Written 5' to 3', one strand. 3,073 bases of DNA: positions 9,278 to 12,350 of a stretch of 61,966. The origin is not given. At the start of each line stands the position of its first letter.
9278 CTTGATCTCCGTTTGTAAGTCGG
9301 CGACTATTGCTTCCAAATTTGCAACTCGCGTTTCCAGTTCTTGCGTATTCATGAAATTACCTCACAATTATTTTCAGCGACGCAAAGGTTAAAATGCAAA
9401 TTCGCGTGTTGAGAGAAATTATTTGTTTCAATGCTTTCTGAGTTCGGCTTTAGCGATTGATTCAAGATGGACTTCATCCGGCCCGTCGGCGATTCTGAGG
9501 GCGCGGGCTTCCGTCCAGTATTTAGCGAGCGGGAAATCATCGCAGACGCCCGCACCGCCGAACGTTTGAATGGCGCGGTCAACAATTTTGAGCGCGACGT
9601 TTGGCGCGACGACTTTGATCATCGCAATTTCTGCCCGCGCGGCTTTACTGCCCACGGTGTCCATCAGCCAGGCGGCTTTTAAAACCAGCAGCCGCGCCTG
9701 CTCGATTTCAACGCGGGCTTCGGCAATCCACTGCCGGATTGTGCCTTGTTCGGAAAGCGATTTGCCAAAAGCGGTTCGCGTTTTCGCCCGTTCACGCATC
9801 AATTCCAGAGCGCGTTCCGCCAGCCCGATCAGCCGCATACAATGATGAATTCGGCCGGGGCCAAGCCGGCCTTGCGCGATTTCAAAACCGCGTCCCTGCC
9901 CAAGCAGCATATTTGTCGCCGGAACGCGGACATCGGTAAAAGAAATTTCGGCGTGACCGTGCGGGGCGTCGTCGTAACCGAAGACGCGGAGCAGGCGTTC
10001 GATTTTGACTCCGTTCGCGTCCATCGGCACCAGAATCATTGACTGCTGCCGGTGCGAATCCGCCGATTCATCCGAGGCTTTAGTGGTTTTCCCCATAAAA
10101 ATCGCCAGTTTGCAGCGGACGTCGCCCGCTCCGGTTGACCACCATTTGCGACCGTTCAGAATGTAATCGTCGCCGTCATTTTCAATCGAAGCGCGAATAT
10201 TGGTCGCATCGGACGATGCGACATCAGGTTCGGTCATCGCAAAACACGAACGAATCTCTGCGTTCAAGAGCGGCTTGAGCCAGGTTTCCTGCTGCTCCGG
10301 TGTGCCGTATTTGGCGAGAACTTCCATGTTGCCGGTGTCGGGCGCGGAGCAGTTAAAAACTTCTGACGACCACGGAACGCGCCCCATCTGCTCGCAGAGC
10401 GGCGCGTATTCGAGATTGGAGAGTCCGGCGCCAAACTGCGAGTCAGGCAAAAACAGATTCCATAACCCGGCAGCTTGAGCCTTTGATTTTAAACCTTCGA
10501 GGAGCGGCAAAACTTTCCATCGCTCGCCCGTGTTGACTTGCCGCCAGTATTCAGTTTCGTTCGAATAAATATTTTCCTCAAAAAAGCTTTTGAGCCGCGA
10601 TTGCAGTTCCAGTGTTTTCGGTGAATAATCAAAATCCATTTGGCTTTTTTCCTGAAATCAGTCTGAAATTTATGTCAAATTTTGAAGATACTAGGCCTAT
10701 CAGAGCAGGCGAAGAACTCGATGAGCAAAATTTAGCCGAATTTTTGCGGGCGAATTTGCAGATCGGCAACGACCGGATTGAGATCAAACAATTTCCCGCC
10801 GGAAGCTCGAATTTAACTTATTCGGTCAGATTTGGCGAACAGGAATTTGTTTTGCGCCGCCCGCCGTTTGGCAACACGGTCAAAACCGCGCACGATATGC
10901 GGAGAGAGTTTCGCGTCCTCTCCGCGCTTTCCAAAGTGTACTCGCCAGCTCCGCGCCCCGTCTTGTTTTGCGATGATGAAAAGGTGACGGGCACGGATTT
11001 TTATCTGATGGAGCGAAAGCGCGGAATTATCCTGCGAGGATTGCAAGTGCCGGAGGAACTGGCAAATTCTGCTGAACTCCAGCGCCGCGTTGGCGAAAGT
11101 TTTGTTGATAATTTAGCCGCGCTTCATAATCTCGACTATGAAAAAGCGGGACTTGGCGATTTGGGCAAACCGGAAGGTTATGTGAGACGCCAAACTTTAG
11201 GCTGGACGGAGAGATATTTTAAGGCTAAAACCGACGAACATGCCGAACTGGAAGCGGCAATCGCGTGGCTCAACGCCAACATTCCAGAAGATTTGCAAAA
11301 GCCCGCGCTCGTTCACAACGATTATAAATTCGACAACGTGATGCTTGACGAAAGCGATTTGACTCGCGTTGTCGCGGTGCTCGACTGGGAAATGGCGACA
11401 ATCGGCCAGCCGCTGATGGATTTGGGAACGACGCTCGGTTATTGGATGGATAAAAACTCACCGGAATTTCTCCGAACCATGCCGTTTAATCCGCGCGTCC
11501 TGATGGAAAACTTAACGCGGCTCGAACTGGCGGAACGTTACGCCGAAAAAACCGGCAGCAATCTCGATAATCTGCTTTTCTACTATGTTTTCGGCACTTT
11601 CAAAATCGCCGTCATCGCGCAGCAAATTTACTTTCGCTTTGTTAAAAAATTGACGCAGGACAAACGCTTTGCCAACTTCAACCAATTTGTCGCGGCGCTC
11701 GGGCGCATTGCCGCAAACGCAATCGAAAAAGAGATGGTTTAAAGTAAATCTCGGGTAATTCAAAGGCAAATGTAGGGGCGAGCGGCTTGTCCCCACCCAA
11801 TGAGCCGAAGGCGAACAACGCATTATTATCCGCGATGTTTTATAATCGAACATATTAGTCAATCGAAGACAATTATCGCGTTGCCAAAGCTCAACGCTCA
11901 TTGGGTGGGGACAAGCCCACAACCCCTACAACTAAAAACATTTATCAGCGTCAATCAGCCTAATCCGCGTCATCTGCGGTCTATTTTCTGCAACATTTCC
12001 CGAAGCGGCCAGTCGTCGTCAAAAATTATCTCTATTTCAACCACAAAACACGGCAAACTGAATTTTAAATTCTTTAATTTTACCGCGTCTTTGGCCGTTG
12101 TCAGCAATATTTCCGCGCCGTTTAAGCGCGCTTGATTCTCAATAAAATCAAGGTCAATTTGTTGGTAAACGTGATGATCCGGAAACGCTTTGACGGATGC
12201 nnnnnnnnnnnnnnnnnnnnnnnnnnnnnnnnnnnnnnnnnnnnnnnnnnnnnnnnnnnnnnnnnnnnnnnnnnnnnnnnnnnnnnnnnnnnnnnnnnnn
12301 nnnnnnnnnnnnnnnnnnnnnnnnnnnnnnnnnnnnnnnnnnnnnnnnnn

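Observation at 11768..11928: MITE-like element with 35-bp terminal inverted repeats between convergent genes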

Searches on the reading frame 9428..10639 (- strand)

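Call 11: search_protein_families(library=pfam, proteins=[window:9428-10639:-])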
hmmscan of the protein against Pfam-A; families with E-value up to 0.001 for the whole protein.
window:9428-10639:- (403 aa): 4 families
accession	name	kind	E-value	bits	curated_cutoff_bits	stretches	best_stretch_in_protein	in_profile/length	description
PF00441.29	Acyl-CoA_dh_1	-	5e-42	144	22.4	1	249-399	1-149/150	Acyl-CoA dehydrogenase, C-terminal domain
PF02770.24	Acyl-CoA_dh_M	-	1.8e-21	76.5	33.3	1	132-237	1-97/97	Acyl-CoA dehydrogenase, middle domain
PF08028.16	Acyl-CoA_dh_2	-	2.4e-15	57.4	22.7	1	265-381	2-126/134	Acyl-CoA dehydrogenase, C-terminal domain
PF02771.21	Acyl-CoA_dh_N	-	2.7e-11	44.2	22.9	1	9-127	4-112/113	Acyl-CoA dehydrogenase, N-terminal domain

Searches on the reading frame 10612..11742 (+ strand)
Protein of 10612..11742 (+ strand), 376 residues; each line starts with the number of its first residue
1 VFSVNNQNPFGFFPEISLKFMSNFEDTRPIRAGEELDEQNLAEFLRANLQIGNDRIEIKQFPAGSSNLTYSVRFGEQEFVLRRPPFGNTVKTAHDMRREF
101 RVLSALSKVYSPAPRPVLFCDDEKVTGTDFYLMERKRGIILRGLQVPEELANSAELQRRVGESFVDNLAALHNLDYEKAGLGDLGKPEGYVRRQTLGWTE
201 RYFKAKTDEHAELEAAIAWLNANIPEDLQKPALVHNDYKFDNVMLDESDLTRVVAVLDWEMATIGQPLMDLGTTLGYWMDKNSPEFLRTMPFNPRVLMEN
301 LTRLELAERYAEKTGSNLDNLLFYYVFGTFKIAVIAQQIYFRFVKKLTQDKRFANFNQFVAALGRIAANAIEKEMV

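Call 11: search_protein_families(library=pfam, proteins=[window:10612-11742:+])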
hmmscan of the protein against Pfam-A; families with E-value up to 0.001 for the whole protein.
window:10612-11742:+ (376 aa): 1 family
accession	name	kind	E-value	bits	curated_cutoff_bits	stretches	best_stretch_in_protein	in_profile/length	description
PF01636.29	APH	-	2.6e-51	175.1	23.2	1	57-288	1-223/239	Phosphotransferase enzyme family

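Call 13: find_encoding_contigs(protein=window:10612-11742:+, flank=10000, max_places=10)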
Protein window:10612-11742:+ (376 aa): no gene with exactly this product is on record in the collection.

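Call 16: find_encoding_contigs(protein=window:10672-11742:+, flank=10000, max_places=10)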
Protein window:10672-11742:+ (356 aa): 1 contig read that carries it; 1 place shown.
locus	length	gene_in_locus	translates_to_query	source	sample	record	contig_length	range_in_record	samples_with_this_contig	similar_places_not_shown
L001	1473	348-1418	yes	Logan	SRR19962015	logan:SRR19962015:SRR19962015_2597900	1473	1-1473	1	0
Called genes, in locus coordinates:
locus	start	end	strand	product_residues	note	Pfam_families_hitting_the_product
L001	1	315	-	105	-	?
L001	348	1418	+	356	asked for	PF01636:APH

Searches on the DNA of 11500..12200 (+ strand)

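Call 8: search_rna_families(source=window, start=11500, end=12200, threshold=evalue, max_evalue=10)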
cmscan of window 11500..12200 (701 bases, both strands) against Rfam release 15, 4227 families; matches with E-value up to 10: 4.
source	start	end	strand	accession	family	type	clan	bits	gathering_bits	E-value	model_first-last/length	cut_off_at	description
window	12021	12090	-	RF04181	rteR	Gene; sRNA;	-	20.2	72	1.8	1-84/84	no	rteR sRNA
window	11897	11989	+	RF00513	Trp_leader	Cis-reg; leader;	-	17.8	41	0.78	1-100/100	no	Tryptophan operon leader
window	11780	11798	-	RF03092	Ocean-VII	Gene; sRNA;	-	13.9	53.5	0.3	19-37/41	no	Ocean-VII RNA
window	11785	11882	-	RF01660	ceN88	Gene; snRNA; snoRNA; HACA-box;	-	13.8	40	4.2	1-140/140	no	Nematode snoRNA ceN88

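Call 70: search_dna_similar(query=window:11771-11930:+, collection=plasmids, mode=distant, max_evalue=1)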
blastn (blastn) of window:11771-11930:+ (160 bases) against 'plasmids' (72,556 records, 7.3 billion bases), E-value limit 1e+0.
No match.

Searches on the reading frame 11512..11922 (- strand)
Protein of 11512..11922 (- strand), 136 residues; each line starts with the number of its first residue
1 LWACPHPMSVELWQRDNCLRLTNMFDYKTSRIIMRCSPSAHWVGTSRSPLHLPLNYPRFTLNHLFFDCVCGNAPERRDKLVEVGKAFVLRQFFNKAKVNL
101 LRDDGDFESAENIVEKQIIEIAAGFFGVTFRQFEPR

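Call 11: search_protein_families(library=pfam, proteins=[window:11512-11922:-])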
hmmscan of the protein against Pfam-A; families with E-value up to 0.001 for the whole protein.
window:11512-11922:- (136 aa): 0 families

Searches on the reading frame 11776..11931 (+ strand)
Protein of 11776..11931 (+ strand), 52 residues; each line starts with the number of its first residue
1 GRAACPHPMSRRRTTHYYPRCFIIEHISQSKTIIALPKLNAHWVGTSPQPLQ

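Call 54: find_homologous_proteins(query=window:11776-11931:+, max_evalue=10)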
Query seq(52 aa): no candidate shares three 5-residue words with the query. No homologue found.

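Call 93: search_protein_representatives(alignment_id=A6)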
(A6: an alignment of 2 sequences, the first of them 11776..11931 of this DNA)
Query: 2 sequences, 54 profile positions. Proteins with E-value up to 0.001 (for the whole library): 2; up to 1e-10: 0; up to 1e-30: 0. The best 2 are listed.
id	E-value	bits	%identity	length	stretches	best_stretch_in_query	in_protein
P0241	7.9e-06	42.2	-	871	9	10-29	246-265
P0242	2.3e-05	40.6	-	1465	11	28-51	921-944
